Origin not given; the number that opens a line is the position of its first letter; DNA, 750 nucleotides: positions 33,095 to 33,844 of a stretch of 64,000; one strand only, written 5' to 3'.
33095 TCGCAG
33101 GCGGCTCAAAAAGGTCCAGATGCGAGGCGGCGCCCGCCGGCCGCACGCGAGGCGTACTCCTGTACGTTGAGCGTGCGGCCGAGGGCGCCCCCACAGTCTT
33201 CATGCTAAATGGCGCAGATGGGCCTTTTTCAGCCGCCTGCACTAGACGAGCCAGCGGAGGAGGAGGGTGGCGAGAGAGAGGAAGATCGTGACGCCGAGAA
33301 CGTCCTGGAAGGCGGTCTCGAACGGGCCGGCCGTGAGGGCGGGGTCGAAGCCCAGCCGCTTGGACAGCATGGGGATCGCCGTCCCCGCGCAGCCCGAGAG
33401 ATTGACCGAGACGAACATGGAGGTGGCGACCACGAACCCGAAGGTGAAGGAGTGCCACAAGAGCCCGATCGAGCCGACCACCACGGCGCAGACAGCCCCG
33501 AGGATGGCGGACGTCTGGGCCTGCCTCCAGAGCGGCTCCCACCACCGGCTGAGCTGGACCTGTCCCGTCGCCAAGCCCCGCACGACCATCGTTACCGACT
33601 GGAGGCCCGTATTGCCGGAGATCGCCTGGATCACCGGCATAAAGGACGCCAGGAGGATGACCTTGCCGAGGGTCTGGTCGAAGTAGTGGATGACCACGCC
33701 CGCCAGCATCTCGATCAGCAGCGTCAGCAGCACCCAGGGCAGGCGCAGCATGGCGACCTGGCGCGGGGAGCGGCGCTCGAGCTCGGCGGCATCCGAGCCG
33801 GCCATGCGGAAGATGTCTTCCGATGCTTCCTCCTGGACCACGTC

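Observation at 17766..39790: Repeat family R1: ~110-bp intergenic element in at least four copies with ~90% identity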

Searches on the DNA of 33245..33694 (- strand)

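Call 88: search_with_rna_model(model_id=R1, sources=[L129, L130, L131, L132, L133, L134, L135, L136, L137, L138, L139, L140, L141, L142, L143, L144, L145, L146, L147, L148, L149, L150, L151, L152, L153, L154, L155, L156, L157, L158, L159, L160, L161, L162, L163, L164, L165, L166, L167, L168, L169, L170, L171, L172, L173, L174, L175, L176, L177, L178, L179, L180, L181, L182, L183, L184, L185, L186, L187, L188, L189, L190, L191, L192, L193, L194, L195, L196, L197, L198, L199, L200, L201, L202, L203, L204, L205, L206, L207, L208], max_evalue=0.00001)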
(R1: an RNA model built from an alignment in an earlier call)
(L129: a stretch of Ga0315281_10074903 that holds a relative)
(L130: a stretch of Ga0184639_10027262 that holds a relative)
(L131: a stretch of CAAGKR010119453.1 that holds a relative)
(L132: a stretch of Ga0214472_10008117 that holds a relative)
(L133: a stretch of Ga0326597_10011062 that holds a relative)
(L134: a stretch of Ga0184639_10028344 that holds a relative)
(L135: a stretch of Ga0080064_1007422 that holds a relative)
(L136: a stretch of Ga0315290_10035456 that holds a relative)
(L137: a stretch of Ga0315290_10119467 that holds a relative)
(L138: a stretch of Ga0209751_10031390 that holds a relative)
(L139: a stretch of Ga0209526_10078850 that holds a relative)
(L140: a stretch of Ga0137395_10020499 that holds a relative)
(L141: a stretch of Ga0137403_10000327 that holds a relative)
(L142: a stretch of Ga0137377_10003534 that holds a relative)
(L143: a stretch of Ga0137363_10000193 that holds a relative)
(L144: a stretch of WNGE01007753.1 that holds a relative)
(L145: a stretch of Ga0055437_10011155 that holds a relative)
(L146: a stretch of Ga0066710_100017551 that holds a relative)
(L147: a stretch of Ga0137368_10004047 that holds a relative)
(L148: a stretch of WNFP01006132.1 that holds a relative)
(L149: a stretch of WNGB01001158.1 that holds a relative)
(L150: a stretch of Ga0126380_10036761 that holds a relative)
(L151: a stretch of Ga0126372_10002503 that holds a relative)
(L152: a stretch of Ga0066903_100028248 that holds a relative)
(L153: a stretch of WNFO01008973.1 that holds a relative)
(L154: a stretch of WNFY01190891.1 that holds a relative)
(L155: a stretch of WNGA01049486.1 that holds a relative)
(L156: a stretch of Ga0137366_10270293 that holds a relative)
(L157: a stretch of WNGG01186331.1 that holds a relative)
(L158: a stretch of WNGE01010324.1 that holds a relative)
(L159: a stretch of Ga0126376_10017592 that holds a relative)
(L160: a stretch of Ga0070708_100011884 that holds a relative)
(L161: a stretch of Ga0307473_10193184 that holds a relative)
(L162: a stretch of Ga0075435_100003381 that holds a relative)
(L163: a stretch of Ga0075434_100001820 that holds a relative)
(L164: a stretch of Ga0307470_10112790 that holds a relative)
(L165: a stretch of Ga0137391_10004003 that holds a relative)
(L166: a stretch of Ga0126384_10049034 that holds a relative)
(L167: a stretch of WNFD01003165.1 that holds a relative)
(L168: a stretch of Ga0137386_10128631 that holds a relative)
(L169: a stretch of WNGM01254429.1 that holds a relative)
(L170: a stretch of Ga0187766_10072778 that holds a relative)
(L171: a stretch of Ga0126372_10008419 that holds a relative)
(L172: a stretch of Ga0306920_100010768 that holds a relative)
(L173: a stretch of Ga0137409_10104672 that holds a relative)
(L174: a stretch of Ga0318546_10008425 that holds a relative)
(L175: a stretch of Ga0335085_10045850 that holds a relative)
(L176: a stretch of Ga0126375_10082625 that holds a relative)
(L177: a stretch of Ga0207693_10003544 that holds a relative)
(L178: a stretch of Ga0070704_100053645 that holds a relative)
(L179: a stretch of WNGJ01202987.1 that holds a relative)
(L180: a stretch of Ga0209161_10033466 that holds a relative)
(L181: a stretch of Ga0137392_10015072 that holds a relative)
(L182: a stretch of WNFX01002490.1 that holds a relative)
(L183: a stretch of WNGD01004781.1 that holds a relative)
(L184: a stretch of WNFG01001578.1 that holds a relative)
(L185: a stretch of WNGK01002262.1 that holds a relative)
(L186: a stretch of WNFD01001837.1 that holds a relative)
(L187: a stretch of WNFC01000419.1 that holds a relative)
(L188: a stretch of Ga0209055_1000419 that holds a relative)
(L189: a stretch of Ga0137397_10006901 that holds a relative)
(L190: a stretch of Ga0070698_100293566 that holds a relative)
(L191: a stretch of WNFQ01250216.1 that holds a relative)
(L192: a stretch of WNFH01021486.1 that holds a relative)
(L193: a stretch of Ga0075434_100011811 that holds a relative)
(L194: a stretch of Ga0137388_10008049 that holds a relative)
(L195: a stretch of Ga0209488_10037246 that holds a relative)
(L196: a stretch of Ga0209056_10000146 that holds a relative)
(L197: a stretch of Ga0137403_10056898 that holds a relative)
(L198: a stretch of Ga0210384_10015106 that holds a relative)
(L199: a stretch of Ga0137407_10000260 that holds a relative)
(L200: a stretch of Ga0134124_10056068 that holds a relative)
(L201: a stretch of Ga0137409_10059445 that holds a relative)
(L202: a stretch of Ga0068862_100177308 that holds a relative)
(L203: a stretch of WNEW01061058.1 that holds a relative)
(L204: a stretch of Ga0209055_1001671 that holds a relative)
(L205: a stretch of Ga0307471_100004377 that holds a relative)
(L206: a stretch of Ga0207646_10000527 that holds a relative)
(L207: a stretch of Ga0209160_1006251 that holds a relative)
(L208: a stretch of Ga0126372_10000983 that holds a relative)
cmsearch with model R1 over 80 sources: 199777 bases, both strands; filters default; matches with E-value up to 0.00001: 28.
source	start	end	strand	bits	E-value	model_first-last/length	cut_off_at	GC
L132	1653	1783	-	146.8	6.4e-31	1-131/131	no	0.67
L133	1501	1631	-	146.8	6.4e-31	1-131/131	no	0.67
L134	1651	1780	-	143.7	3.3e-30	1-131/131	no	0.67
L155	1653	1782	-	136.4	1.6e-28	1-131/131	no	0.69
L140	1522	1652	-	134.3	4.7e-28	1-131/131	no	0.73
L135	1652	1781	-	133.3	8.2e-28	1-131/131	no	0.73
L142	1657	1787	-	132.3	1.3e-27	1-131/131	no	0.74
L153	1657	1787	-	132.3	1.3e-27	1-131/131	no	0.74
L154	1535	1665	-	131.7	1.8e-27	1-131/131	no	0.73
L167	1658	1789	-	123.1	1.8e-25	1-131/131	no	0.73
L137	1574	1704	-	113.9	2.4e-23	1-131/131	no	0.71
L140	1665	1767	-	94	8.9e-19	16-116/131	no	0.72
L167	1793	1918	-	93.3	1.2e-18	1-131/131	no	0.69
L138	1653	1781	-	88.7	1.4e-17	1-131/131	no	0.67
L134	1651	1780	+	70.9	1.8e-13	1-131/131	no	0.67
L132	1653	1783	+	70.5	2.2e-13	1-131/131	no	0.67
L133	1501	1631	+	70.5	2.2e-13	1-131/131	no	0.67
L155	1653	1782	+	65.3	3.6e-12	1-131/131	no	0.69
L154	1535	1665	+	59.9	6e-11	1-131/131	no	0.73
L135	1652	1781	+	58.8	1.1e-10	1-131/131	no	0.73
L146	1657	1772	-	56.4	3.9e-10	1-131/131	no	0.71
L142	1657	1787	+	56.3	4.1e-10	1-131/131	no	0.74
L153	1657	1787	+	56.3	4.1e-10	1-131/131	no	0.74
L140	1522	1652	+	56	4.7e-10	1-131/131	no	0.73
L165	1658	1727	-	50.5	9e-09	62-131/131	5'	0.69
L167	1658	1789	+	46.7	6.4e-08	1-131/131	no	0.73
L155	1848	1920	-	41.3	1.2e-06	29-103/131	no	0.7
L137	1574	1704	+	37.3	9.5e-06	1-131/131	no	0.71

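Call 89: search_with_rna_model(model_id=R1, sources=[L132, L134, L135, L137, L138, L140, L142, L154, L155, L167], max_evalue=1e-16, make_alignment=true)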
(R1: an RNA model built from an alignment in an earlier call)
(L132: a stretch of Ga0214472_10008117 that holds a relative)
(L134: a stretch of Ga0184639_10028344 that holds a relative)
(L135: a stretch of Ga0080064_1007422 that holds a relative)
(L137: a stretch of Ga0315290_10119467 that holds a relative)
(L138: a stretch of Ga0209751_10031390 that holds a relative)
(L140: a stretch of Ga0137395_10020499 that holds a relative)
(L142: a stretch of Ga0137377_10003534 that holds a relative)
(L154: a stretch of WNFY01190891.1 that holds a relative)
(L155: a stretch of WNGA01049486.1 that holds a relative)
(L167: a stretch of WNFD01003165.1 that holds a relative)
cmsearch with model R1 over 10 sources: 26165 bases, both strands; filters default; matches with E-value up to 1e-16: 12.
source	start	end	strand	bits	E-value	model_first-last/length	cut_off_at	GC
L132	1653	1783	-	146.8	8.4e-32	1-131/131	no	0.67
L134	1651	1780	-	143.7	4.3e-31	1-131/131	no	0.67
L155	1653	1782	-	136.4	2e-29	1-131/131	no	0.69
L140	1522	1652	-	134.3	6.2e-29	1-131/131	no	0.73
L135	1652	1781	-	133.3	1.1e-28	1-131/131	no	0.73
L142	1657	1787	-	132.3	1.8e-28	1-131/131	no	0.74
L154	1535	1665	-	131.7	2.4e-28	1-131/131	no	0.73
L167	1658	1789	-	123.1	2.4e-26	1-131/131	no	0.73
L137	1574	1704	-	113.9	3.1e-24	1-131/131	no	0.71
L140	1665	1767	-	94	1.2e-19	16-116/131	no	0.72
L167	1793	1918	-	93.3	1.6e-19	1-131/131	no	0.69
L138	1653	1781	-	88.7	1.9e-18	1-131/131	no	0.67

Alignment A8: 12 matches aligned to the model, 134 columns, each read 5' to 3' on its own strand. Consensus structure (alignment columns), stored with it:
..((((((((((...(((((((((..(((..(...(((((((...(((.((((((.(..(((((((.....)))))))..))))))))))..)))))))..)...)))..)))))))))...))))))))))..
